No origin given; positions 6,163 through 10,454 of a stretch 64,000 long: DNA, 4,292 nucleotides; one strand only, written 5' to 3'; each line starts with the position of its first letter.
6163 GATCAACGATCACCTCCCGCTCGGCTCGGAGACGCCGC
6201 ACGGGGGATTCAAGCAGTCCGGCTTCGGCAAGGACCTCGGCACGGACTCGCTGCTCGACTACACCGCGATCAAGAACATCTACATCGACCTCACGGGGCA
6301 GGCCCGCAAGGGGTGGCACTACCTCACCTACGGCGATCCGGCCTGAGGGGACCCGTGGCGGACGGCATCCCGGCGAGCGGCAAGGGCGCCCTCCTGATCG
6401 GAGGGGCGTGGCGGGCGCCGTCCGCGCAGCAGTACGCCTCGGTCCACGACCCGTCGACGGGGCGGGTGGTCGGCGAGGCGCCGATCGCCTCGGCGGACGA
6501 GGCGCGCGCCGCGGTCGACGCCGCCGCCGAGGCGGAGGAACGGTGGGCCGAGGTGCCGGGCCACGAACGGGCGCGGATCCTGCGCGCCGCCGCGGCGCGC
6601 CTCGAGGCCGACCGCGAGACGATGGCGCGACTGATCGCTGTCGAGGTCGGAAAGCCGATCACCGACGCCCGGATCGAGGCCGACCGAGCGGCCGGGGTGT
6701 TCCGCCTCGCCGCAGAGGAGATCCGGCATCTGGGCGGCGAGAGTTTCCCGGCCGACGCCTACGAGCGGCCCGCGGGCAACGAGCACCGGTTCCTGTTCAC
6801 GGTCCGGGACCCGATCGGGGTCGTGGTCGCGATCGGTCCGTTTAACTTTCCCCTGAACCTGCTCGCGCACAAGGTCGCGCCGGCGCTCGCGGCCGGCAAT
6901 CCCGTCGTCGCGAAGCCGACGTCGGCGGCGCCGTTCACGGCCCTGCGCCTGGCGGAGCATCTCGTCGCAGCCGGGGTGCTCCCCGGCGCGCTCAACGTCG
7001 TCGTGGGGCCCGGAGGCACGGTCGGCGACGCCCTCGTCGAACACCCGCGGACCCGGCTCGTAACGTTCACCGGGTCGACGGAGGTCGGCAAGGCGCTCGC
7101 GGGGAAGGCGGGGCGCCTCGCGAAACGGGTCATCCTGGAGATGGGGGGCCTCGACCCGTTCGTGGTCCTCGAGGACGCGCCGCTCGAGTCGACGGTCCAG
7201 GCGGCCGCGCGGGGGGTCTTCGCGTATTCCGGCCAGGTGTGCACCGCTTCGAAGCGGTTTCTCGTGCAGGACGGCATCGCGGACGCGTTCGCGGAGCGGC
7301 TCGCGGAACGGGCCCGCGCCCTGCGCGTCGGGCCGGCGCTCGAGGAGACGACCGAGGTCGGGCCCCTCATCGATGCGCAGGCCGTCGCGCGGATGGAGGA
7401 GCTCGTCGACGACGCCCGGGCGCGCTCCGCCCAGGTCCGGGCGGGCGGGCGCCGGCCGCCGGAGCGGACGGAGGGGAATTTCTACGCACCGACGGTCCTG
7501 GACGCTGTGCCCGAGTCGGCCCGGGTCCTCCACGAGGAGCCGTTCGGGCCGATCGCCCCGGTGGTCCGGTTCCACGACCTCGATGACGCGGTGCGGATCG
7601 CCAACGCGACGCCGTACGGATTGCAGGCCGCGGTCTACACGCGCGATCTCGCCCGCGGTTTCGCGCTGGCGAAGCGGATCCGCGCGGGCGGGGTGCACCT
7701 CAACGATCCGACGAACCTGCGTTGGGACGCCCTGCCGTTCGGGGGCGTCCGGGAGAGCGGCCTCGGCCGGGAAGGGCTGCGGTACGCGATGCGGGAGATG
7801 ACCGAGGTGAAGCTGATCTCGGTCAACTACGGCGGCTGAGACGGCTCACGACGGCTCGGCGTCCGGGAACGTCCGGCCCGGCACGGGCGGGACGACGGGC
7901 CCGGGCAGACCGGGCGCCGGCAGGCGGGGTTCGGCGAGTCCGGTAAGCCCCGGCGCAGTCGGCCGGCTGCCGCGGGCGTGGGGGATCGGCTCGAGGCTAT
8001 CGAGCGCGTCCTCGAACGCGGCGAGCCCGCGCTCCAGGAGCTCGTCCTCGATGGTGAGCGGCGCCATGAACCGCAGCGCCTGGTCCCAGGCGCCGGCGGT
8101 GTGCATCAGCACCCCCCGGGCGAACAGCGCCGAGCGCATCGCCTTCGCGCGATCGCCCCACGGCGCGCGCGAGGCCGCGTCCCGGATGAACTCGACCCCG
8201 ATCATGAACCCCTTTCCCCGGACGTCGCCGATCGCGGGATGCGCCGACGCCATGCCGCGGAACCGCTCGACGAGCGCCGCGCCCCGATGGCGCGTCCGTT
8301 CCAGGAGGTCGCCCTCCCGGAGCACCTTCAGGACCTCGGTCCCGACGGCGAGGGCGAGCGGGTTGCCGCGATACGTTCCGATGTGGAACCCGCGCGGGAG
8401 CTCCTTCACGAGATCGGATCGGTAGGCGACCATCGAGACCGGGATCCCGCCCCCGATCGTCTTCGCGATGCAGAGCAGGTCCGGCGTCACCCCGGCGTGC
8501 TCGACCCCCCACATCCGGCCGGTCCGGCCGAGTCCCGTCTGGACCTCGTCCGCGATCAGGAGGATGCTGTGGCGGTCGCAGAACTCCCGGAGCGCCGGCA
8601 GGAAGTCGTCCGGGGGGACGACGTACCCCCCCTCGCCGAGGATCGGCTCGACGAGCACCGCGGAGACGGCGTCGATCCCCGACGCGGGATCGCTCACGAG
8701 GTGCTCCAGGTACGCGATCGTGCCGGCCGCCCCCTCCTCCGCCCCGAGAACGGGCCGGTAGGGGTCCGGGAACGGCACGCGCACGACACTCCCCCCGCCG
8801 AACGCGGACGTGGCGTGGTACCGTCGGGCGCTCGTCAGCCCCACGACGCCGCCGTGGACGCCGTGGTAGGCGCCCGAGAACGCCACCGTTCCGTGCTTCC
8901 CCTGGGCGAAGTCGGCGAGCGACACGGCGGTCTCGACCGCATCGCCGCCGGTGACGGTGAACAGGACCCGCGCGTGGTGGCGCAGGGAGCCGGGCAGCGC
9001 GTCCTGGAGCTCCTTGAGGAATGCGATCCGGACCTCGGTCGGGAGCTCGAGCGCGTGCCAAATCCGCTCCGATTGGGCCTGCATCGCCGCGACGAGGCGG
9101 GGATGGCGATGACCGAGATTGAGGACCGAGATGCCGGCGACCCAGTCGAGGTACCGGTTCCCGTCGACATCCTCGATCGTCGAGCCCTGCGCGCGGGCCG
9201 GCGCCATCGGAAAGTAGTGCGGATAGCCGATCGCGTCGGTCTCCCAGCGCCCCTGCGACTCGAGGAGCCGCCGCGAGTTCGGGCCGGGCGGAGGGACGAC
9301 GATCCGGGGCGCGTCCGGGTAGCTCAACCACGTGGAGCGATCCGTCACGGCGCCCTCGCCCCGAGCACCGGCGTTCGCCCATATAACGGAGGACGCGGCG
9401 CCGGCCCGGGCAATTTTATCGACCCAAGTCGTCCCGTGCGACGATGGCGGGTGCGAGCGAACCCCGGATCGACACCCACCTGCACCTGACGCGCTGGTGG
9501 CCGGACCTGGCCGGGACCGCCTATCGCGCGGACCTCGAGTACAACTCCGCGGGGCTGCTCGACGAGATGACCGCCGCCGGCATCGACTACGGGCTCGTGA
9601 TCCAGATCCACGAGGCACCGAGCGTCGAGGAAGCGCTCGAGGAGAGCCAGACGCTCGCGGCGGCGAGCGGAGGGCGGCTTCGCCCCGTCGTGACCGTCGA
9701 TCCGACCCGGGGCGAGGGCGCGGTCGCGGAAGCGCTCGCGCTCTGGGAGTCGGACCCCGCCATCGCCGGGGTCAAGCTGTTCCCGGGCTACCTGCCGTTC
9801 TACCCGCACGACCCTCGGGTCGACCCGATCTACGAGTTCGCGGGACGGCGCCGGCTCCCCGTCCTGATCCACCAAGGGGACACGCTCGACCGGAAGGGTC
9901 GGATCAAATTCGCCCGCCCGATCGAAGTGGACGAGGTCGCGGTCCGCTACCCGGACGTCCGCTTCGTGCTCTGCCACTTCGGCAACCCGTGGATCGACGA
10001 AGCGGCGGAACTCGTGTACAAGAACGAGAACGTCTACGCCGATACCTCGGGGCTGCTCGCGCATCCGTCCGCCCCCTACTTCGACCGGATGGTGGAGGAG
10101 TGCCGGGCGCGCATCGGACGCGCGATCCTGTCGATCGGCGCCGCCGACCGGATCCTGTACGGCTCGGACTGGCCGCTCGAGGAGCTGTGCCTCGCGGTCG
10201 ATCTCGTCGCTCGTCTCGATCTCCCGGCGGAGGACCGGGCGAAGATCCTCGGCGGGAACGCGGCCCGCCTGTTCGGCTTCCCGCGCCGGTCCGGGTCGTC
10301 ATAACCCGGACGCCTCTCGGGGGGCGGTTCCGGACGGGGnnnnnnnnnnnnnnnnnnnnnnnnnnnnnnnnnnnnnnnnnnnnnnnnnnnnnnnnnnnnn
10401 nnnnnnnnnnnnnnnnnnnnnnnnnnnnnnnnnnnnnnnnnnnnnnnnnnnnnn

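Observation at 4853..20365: A 15.5-kb amine/amino-compound catabolic cluster with a Rieske oxygenase in an archaeal background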

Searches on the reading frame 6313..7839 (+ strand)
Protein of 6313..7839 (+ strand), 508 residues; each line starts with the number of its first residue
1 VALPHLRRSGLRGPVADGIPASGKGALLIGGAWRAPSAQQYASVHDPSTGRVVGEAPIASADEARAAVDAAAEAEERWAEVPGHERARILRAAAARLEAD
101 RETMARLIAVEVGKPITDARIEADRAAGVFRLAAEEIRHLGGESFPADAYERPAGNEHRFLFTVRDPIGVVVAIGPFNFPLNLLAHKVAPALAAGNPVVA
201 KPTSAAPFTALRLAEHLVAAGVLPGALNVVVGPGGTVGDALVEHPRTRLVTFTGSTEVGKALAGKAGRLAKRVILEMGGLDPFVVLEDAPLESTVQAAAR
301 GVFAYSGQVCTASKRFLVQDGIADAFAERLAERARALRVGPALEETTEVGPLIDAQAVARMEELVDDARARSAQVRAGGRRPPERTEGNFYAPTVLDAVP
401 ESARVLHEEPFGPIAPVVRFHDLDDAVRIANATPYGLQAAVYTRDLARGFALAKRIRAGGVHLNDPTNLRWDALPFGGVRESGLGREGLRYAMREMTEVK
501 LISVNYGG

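Call 6: search_protein_families(library=pfam, proteins=[window:6313-7839:+])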
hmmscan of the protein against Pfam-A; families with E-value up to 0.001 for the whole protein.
window:6313-7839:+ (508 aa): 1 family
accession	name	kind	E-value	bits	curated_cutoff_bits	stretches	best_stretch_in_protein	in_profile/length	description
PF00171.27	Aldedh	-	8.9e-160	532.7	23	1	33-501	1-460/461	Aldehyde dehydrogenase family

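Call 8: search_protein_families(library=ncbifam, proteins=[window:6313-7839:+], max_evalue=1e-10)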
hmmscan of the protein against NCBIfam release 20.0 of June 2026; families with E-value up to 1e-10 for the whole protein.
window:6313-7839:+ (508 aa): 40 families (the best 25 are shown)
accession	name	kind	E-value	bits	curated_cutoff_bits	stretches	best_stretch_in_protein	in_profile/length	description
NF040648.1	lactal_redase_Meth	equivalog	2.7e-138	461.9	650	1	28-505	2-463/463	lactaldehyde dehydrogenase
TIGR01780.1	SSADH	subfamily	1.2e-119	400.2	646.35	1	44-500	1-448/448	succinate-semialdehyde dehydrogenase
TIGR03250.1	PhnAcAld_DH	equivalog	3.4e-117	392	635.65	1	39-504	16-470/472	phosphonoacetaldehyde dehydrogenase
NF008415.0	PRK11241.1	equivalog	7.8e-114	381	828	1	28-504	14-480/482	NADP-dependent succinate-semialdehyde dehydrogenase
TIGR02299.1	HpaE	equivalog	4.5e-113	378.4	638.35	1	28-506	4-478/488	5-carboxymethyl-2-hydroxymuconate semialdehyde dehydrogenase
NF010000.0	PRK13473.1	subfamily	5.3e-112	374.9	615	1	27-505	5-473/475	aminobutyraldehyde dehydrogenase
TIGR01804.1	BADH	equivalog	3.4e-111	372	668.6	1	29-500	2-467/467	betaine-aldehyde dehydrogenase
NF047626.1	SulfactDhSafD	equivalog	2.1e-108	363.3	700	1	43-501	4-451/454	sulfoacetaldehyde dehydrogenase SafD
NF006916.0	PRK09407.1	equivalog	2.8e-108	362.8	521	1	37-503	31-491/526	succinic semialdehyde dehydrogenase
NF009725.0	PRK13252.1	equivalog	5.4e-105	351.6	593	1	27-506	9-481/488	betaine-aldehyde dehydrogenase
NF045736.1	PaDhStyDRhodo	equivalog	2.8e-104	349.3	800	1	26-504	4-477/479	phenylacetaldehyde dehydrogenase StyD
NF052305.1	DioxValDhHalo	equivalog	4.7e-104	349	750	1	29-483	9-458/483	2,5-dioxovalerate dehydrogenase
NF045735.1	PaDhStyDPseudo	equivalog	6.8e-103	344.9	850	1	26-506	4-483/483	phenylacetaldehyde dehydrogenase StyD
NF006915.0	PRK09406.1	equivalog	1.5e-100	337.3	730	1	46-502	7-454/457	NADP-dependent succinic semialdehyde dehydrogenase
NF042993.1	AlphKGSA_gudD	equivalog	1.4e-97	327.4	770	1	29-504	8-480/481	alpha-ketoglutaric semialdehyde dehydrogenase GucD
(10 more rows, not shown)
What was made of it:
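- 6355..7839 (+): ALDH2, similar to succinate-semialdehyde and lactaldehyde dehydrogenases. It probably shares an operon with ALDH1 (8-nt gap). NCBIfam SSADH, 400 bits (cutoff 646, not reached) (calls 6, 8).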

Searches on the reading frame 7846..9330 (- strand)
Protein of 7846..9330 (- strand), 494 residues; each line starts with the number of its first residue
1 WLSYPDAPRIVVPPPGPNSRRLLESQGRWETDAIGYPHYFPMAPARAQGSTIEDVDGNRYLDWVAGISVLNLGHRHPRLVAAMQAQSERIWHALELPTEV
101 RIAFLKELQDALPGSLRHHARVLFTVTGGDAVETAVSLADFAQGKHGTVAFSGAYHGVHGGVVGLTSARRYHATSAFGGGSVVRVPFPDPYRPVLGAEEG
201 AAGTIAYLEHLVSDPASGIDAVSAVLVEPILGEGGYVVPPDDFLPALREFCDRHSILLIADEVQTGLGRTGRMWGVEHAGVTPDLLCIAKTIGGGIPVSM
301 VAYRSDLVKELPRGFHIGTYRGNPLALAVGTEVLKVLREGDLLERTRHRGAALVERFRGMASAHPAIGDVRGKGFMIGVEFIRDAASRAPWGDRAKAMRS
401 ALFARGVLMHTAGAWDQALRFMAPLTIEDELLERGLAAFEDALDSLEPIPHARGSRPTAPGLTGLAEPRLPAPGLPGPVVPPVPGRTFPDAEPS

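Call 6: search_protein_families(library=pfam, proteins=[window:7846-9330:-])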
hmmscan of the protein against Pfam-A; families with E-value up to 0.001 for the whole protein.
window:7846-9330:- (494 aa): 1 family
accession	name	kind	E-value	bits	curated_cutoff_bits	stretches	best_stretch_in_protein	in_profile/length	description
PF00202.27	Aminotran_3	-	2.1e-100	336.7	30.5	1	40-443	9-403/403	Aminotransferase class-III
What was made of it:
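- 7846..9327 (-): AT1, a class-III aminotransferase like GABA aminotransferase. Pfam Aminotran_3, 337 bits (call 6).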

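Call 8: search_protein_families(library=ncbifam, proteins=[window:7846-9330:-], max_evalue=1e-10)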
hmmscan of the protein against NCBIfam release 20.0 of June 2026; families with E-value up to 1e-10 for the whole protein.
window:7846-9330:- (494 aa): 69 families (the best 25 are shown)
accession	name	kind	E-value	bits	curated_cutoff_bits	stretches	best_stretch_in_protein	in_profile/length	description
NF004426.0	PRK05769.1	equivalog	2.2e-113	379.4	552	1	6-445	4-439/441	acetyl ornithine aminotransferase family protein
NF005393.0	PRK06938.1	subfamily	1.9e-102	343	671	1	19-444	28-463/469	diaminobutyrate--2-oxoglutarate transaminase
NF005993.0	PRK08117.1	subfamily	4.1e-100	335.4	574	1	45-446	30-430/433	aspartate aminotransferase family protein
TIGR00709.1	dat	subfamily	5.3e-96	321.9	401.6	1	23-444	4-434/442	diaminobutyrate--2-oxoglutarate transaminase family protein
TIGR00700.1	GABAtrnsam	equivalog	7.2e-94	314.8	506.65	1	43-443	18-418/420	4-aminobutyrate--2-oxoglutarate transaminase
NF004714.0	PRK06058.1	subfamily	6.1e-92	308.6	639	1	8-444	12-445/447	4-aminobutyrate--2-oxoglutarate transaminase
NF005692.0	PRK07495.1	equivalog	2.9e-90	302.9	724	1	45-444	27-420/425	4-aminobutyrate--2-oxoglutarate transaminase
NF005386.0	PRK06931.1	equivalog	1.3e-88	297.7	753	1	20-444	20-453/461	diaminobutyrate--2-oxoglutarate transaminase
NF005985.0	PRK08088.1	equivalog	1.2e-85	287.7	713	1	35-445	18-423/426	4-aminobutyrate--2-oxoglutarate transaminase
NF006733.0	PRK09264.1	subfamily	6.3e-85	285.2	438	1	28-445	9-416/425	diaminobutyrate--2-oxoglutarate transaminase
NF006228.0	PRK08360.1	equivalog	5.8e-82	275.7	608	1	38-447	21-428/443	aspartate aminotransferase family protein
TIGR00707.1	argD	subfamily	1.8e-81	273.9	410.05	1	40-443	9-380/381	acetylornithine/succinylornithine family transaminase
NF005272.0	PRK06777.1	equivalog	2.3e-80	270.2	725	1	45-439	27-415/421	4-aminobutyrate--2-oxoglutarate transaminase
TIGR02407.1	ectoine_ectB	equivalog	4.4e-79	266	552.2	1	29-444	6-411/412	diaminobutyrate--2-oxoglutarate transaminase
NF005376.0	PRK06918.1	equivalog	5.9e-78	262.3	676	1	45-445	41-443/451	4-aminobutyrate--2-oxoglutarate transaminase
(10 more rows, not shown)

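Call 47: search_solved_structures(query=window:7846-9330:-, max_evalue=1e-60)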
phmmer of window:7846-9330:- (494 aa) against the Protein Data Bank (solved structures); distinct sequences matched with E-value up to 1e-60: 20.
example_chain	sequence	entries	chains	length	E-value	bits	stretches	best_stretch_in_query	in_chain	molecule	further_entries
1sf2_A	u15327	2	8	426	1.4e-77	264.9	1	34-444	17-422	4-aminobutyrate aminotransferase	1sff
1szu_A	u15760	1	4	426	5.3e-77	263.1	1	34-444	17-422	4-aminobutyrate aminotransferase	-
1szk_A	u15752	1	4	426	7e-77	262.7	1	34-444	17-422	4-aminobutyrate aminotransferase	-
1szs_A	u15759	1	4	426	1.3e-76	261.8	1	34-444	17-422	4-aminobutyrate aminotransferase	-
7vno_A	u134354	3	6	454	6.7e-76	259.4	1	13-444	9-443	454aa long hypothetical 4-aminobutyrate aminotransferase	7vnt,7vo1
7jh3_A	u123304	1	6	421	5.7e-73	249.8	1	46-444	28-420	4-aminobutyrate aminotransferase PuuE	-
3oks_A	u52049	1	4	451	9.4e-73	249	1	3-443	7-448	4-aminobutyrate transaminase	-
9wrf_A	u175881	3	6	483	3.1e-72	247.3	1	33-444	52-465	Broad substrate specificity amino-acid racemase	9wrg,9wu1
6wj8_A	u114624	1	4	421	8.5e-72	245.9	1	45-437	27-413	4-aminobutyrate aminotransferase PuuE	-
4atp_A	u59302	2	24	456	7.3e-71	242.8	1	15-441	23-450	4-AMINOBUTYRATE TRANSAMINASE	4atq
3r4t_A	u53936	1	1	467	2.1e-70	241.3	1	9-437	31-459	4-aminobutyrate aminotransferase GabT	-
3q8n_A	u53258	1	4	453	1.3e-69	238.7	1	8-437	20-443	4-aminobutyrate transaminase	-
9wqz_A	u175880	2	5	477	1.6e-69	238.4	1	4-443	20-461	Alanine/serine racemase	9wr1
4ffc_A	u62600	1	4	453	4.3e-69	237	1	9-443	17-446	4-aminobutyrate aminotransferase (GabT)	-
5wya_A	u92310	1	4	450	6.3e-65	223.2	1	37-447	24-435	Isoleucine 2-epimerase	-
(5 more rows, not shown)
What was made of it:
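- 7846..9327 (-): Closest solved structure is E. coli GabT, 265 bits (call 47).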

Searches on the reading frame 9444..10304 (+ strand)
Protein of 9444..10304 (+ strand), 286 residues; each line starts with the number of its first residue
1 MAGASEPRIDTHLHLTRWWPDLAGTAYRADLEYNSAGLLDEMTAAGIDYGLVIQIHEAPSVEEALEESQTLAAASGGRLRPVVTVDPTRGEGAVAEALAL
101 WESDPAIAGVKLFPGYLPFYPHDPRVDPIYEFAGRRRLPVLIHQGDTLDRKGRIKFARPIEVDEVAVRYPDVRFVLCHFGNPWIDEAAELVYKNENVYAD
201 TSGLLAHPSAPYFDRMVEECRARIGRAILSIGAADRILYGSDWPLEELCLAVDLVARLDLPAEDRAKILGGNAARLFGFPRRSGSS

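Call 6: search_protein_families(library=pfam, proteins=[window:9444-10304:+])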
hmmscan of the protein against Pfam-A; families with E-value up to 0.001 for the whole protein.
window:9444-10304:+ (286 aa): 1 family
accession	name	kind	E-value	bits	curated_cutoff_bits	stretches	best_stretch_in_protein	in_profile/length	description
PF04909.20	Amidohydro_2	-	1.4e-41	143.6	26.4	1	9-279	1-289/289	Amidohydrolase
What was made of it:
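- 9444..10304 (+): Amidohydro_2 metal-dependent hydrolase/decarboxylase family protein. Role unknown. Pfam PF04909, 144 bits (call 6).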

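Call 8: search_protein_families(library=ncbifam, proteins=[window:9444-10304:+], max_evalue=1e-10)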
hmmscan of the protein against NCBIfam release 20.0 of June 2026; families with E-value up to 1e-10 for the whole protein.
window:9444-10304:+ (286 aa): 0 families

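Call 40: search_solved_structures(query=window:9444-10304:+, max_evalue=0.001)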
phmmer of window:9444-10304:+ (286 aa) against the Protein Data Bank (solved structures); distinct sequences matched with E-value up to 0.001: 4.
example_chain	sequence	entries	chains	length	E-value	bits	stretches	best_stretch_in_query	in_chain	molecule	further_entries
3irs_A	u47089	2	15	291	1.9e-14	57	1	38-284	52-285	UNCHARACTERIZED PROTEIN BB4693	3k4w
3s4t_A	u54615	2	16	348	5.8e-06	29.1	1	226-281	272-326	Amidohydrolase 2 | Gamma-resorcylate decarboxylase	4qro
4icm_A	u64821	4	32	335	0.00016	24.4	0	167-278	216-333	5-carboxyvanillate decarboxylase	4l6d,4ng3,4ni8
2dvt_A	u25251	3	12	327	0.00025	23.8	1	226-278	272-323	Thermophilic reversible gamma-resorcylate decarboxylase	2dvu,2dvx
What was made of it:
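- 9444..10304 (+): The nearest structure is the uncharacterised BB4693 (3IRS), 57 bits (call 40).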
